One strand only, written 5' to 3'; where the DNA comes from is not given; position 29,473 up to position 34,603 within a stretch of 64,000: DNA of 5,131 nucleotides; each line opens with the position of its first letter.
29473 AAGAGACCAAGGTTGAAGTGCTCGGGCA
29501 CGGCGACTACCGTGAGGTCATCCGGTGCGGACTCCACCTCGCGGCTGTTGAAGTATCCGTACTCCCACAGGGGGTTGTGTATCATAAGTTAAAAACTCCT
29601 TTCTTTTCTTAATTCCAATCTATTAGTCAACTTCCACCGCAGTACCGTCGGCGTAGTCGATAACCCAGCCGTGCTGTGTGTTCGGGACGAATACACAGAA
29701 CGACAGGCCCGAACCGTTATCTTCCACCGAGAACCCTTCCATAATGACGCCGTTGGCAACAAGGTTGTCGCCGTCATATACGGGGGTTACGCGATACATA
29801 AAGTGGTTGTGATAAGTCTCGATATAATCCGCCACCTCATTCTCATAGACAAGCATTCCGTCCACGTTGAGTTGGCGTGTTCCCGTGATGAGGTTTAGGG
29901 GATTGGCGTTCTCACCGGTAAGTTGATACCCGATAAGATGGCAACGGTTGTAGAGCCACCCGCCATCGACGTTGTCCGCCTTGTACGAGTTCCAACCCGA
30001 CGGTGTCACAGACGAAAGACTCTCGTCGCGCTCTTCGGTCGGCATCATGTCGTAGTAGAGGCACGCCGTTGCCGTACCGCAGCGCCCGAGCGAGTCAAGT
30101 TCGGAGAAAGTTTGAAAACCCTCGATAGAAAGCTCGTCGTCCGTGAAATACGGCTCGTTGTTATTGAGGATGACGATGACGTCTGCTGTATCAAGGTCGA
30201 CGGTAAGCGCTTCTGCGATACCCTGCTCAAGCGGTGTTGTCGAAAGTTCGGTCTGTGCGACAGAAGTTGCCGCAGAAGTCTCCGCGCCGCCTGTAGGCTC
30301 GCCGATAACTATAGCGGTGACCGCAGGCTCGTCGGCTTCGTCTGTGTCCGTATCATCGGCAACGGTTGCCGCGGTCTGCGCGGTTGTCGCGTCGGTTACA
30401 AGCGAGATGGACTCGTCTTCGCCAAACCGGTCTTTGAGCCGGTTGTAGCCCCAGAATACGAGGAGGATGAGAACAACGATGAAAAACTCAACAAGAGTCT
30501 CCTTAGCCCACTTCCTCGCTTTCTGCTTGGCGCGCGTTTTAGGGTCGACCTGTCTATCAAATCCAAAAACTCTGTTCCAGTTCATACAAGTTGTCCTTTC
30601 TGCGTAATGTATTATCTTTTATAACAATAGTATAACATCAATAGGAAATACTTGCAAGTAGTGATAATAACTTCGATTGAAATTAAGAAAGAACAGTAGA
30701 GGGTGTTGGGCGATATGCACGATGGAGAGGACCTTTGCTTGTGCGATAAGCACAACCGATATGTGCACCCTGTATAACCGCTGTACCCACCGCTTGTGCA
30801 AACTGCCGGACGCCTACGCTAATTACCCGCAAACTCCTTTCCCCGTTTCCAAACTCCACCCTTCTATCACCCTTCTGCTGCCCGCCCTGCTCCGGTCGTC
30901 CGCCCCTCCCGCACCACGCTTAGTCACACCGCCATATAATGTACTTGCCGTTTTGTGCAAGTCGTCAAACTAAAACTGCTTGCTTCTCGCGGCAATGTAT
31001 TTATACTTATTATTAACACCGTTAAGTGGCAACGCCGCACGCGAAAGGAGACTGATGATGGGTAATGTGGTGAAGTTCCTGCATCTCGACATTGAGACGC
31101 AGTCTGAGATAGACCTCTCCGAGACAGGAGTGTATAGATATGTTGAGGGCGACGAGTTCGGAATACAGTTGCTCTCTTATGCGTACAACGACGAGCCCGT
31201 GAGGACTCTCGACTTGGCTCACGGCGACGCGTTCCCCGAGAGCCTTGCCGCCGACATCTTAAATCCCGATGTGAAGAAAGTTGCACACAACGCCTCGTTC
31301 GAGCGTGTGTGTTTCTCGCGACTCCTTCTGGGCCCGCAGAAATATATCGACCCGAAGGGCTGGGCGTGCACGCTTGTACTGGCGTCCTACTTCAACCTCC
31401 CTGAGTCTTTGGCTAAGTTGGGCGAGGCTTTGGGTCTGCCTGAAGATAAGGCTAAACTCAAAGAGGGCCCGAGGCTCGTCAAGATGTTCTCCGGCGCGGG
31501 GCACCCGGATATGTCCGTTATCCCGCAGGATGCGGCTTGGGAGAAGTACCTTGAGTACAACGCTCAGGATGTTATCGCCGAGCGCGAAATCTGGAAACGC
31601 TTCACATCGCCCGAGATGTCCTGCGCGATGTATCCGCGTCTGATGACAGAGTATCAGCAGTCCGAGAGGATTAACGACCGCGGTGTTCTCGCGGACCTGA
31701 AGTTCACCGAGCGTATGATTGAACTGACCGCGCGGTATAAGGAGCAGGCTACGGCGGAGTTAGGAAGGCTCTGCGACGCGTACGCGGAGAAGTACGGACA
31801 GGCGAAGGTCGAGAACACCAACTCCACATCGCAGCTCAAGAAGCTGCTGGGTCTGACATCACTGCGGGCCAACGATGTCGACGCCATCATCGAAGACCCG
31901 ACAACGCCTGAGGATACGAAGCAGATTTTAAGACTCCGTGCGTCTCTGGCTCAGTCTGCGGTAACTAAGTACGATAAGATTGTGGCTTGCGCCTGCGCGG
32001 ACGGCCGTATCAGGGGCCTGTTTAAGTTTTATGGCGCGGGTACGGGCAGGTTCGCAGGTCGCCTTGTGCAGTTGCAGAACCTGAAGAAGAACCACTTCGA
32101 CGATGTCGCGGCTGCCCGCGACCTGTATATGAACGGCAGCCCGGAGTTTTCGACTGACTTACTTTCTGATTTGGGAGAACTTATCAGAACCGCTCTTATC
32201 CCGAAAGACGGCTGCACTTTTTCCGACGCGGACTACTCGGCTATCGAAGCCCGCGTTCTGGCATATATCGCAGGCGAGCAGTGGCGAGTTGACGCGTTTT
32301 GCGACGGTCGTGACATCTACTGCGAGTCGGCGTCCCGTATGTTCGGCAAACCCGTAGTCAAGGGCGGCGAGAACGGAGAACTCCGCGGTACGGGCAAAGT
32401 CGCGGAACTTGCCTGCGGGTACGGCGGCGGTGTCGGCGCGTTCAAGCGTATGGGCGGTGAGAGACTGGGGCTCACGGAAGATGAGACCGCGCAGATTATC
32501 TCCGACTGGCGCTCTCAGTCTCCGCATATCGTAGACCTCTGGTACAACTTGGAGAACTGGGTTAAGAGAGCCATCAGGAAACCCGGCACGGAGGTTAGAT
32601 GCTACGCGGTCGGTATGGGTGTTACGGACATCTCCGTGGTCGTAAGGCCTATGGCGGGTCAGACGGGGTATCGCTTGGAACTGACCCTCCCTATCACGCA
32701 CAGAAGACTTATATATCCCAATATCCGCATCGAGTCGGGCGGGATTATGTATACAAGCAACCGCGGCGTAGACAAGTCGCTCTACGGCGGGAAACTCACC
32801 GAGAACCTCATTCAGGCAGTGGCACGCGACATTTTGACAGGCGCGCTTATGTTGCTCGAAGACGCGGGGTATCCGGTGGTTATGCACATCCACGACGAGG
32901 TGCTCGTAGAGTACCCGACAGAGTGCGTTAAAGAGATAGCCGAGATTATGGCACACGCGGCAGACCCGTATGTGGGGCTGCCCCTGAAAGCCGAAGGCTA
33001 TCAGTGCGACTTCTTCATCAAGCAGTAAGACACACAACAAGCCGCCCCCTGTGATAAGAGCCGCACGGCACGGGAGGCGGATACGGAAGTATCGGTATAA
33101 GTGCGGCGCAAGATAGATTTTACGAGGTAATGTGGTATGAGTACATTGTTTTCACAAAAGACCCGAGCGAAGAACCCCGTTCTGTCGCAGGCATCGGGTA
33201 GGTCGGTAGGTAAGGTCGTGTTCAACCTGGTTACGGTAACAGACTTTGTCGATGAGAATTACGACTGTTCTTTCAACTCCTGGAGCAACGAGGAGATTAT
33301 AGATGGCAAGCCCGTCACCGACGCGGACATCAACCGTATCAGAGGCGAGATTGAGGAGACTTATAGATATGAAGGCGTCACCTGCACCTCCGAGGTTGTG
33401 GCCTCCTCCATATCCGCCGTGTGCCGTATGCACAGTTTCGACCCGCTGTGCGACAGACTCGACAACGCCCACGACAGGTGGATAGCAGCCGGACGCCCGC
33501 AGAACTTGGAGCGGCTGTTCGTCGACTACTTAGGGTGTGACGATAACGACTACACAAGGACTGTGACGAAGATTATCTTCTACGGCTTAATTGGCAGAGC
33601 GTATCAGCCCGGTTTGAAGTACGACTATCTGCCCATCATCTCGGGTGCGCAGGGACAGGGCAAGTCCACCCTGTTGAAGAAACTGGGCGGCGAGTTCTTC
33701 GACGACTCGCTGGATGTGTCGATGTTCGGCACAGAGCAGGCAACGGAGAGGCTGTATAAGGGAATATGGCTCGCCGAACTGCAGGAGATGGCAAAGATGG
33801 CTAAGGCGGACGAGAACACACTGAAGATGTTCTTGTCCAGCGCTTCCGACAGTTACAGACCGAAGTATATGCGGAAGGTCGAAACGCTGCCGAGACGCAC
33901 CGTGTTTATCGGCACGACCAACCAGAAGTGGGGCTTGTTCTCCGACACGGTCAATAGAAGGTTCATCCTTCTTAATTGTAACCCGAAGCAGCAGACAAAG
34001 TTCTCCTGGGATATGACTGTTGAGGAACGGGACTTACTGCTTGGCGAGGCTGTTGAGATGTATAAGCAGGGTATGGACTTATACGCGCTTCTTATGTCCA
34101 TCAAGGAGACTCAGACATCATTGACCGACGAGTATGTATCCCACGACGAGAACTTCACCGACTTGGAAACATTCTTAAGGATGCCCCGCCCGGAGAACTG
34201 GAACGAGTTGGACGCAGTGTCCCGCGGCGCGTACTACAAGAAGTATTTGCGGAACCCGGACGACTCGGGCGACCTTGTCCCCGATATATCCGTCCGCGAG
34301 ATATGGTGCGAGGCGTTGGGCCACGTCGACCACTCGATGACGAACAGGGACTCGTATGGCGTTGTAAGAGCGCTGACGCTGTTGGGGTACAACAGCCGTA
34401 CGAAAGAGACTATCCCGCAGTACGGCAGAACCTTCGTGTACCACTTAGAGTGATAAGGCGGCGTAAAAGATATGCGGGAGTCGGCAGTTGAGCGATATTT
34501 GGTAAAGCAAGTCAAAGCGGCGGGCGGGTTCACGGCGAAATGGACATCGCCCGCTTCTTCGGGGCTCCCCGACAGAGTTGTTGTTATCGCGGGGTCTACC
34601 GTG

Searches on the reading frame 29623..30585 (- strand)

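Call 14: search_protein_families(library=pfam, proteins=[window:29623-30585:-], max_evalue=0.001)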
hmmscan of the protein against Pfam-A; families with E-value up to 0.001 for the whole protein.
window:29623-30585:- (320 aa): 2 families
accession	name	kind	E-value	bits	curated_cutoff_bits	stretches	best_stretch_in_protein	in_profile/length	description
PF13930.12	Endonuclea_NS_2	-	1.8e-25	90.1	27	1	159-283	11-127/132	DNA/RNA non-specific endonuclease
PF01223.29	Endonuclease_NS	-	2e-05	24.8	23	1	197-275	80-151/223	DNA/RNA non-specific endonuclease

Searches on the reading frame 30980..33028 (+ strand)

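Call 14: search_protein_families(library=pfam, proteins=[window:30980-33028:+], max_evalue=0.001)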
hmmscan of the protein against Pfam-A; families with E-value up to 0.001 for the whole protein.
window:30980-33028:+ (682 aa): 1 family
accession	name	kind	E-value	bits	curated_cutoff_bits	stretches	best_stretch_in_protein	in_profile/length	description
PF00476.26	DNA_pol_A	-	5.5e-24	85.2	34.3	1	253-520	7-254/381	DNA polymerase family A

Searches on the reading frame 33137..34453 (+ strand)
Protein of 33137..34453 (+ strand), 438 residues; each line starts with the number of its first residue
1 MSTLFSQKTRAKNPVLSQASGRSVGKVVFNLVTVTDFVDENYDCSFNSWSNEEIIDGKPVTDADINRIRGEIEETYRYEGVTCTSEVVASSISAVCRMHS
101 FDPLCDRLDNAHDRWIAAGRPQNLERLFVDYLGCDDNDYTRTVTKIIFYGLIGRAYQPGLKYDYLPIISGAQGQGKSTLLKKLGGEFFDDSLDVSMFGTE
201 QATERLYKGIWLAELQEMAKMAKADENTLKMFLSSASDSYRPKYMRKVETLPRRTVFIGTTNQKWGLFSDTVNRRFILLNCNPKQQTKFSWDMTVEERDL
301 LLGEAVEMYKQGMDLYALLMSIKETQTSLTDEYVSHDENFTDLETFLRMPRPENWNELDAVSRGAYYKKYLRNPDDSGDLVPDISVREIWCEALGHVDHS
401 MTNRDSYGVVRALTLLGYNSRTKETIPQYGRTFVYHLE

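Call 14: search_protein_families(library=pfam, proteins=[window:33137-34453:+], max_evalue=0.001)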
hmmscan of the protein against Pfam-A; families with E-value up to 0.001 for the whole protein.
window:33137-34453:+ (438 aa): 2 families
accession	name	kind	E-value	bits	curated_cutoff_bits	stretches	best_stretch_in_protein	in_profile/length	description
PF05272.17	VapE-like_dom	-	1.5e-56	191.7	25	1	122-326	10-207/217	Virulence-associated protein E-like domain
PF19263.5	DUF5906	-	6.6e-07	30.4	27.6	1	169-268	2-106/114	Family of unknown function (DUF5906)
